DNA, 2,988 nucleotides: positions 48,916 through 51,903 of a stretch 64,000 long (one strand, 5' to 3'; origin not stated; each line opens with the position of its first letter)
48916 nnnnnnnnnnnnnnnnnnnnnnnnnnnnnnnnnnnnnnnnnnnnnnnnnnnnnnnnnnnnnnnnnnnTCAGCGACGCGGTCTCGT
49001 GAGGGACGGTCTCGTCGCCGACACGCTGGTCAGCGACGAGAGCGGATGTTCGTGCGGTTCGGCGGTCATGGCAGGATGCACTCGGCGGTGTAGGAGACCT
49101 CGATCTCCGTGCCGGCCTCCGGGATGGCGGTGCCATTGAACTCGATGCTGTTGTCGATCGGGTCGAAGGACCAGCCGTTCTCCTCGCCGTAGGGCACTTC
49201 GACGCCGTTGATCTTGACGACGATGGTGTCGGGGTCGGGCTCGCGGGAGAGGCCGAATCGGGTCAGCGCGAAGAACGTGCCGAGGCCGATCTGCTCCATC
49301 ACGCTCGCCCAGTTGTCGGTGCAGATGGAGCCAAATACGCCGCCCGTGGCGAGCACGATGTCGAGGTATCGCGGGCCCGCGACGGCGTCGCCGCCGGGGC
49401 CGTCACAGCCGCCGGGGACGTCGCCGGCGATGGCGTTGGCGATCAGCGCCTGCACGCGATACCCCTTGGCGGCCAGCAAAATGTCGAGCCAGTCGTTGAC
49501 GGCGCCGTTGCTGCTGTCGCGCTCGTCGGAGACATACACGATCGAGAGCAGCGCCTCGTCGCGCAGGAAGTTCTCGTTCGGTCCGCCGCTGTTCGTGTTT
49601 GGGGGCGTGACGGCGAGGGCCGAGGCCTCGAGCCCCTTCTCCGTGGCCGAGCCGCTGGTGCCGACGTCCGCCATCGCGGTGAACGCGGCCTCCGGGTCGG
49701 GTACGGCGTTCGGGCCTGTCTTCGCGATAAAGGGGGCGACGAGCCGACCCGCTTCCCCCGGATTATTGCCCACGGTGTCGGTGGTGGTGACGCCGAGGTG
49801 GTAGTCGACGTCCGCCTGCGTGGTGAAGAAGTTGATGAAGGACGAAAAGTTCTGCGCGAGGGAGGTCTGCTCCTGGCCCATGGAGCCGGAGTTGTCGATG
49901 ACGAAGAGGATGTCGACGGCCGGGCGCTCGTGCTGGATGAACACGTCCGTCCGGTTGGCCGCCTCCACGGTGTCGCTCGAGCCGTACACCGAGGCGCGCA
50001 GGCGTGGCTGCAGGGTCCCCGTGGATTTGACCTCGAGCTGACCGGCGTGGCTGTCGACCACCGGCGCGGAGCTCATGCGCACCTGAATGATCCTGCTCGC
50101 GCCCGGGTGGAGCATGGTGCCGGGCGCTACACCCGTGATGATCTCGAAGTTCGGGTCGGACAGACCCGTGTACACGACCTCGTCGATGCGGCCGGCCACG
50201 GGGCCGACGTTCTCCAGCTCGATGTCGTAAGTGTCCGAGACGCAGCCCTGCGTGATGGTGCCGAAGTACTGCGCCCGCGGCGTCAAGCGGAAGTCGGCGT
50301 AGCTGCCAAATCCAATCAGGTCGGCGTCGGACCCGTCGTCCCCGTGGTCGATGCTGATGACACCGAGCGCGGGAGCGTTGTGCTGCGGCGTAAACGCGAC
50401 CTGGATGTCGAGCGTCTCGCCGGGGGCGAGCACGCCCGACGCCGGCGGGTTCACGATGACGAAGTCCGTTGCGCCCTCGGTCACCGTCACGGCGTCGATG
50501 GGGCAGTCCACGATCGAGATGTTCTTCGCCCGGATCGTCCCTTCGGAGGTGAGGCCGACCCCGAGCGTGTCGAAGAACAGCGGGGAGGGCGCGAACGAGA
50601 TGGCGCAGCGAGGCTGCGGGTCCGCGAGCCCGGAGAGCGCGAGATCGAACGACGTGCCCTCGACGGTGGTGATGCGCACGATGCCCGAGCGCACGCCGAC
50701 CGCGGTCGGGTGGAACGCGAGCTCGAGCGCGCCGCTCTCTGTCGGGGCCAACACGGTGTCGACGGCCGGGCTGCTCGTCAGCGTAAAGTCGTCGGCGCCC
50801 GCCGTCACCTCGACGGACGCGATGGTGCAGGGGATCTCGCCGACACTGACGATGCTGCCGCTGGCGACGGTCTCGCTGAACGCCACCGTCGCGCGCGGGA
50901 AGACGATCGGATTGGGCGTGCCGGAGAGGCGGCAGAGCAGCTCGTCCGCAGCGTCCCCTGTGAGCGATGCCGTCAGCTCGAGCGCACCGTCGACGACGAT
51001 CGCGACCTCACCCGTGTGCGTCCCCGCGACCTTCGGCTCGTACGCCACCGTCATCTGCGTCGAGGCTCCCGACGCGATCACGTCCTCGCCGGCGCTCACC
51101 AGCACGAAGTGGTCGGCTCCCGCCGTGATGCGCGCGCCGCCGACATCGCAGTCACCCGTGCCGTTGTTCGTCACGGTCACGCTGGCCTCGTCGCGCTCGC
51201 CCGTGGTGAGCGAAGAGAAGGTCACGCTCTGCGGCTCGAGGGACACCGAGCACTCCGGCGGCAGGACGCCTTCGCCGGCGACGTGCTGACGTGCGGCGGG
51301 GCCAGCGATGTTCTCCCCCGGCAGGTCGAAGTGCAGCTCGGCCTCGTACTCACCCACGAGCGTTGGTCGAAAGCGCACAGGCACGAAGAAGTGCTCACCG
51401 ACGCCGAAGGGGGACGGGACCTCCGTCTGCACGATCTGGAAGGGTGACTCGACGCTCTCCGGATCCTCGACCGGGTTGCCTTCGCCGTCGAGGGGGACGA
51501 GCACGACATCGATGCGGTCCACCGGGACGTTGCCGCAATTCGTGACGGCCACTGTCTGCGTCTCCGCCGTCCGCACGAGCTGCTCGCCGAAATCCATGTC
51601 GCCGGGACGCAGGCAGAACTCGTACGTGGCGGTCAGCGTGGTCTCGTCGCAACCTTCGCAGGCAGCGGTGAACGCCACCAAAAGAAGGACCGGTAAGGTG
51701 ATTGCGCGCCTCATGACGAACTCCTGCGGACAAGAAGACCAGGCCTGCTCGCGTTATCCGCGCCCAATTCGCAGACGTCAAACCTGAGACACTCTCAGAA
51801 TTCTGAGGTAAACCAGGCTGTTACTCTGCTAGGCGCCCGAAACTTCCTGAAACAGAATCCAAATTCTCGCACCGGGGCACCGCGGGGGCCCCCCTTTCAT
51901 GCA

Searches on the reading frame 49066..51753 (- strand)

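Call 7: search_protein_families(library=pfam, proteins=[window:49066-51753:-], max_evalue=0.001)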
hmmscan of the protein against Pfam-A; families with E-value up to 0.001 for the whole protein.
window:49066-51753:- (895 aa): 12 families
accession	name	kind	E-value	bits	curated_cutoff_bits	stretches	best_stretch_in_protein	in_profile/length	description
PF22544.2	HYDIN_VesB_CFA65-like_Ig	-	8.1e-24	84.2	25.5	1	170-258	3-91/100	HYDIN/CFA65/VesB-like, Ig-like domain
PF22073.2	Cep192_D4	-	2.2e-14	54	35.5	0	170-253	4-93/112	Cep192 domain 4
PF15780.11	ASH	-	1.1e-13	51.6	27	1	173-259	6-95/98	Abnormal spindle-like microcephaly-assoc'd, ASPM-SPD-2-Hydin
PF12371.14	TMEM131_like_N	-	5.9e-11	42.9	28.8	0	325-363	46-84/84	Transmembrane protein 131-like N-terminal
PF24771.2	Ig_CFAP74_1st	-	3.6e-10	40.5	29.2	1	388-468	4-84/97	CFAP74 first Ig-like domain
PF14874.12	PapD-like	-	1.3e-07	32.1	27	0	170-257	4-91/102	Flagellar-associated PapD-like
PF24507.1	Ig_CFAP65_4th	-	1.8e-07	31.9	27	0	430-459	24-51/76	CFAP65, fourth Ig-like domain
PF22067.2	Cep192_D3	-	4.3e-06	27.2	27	0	399-459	15-72/99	Cep192 domain 3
PF22066.2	Cep192_D8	-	7.9e-06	26.5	33.5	0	177-268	13-100/101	Cep192 domain 8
PF25249.1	Ig_CFAP65_7th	-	1.6e-05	25.2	28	0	429-460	45-75/120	CFAP65, seventh Ig-like domain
PF07610.17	DUF1573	-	2.1e-05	24.9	26.1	0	172-256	3-85/98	Protein of unknown function (DUF1573)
PF24798.1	Ig-CFAP74_4th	-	3.8e-05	24.2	28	0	428-459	38-70/95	CFAP74 forth Ig-like domain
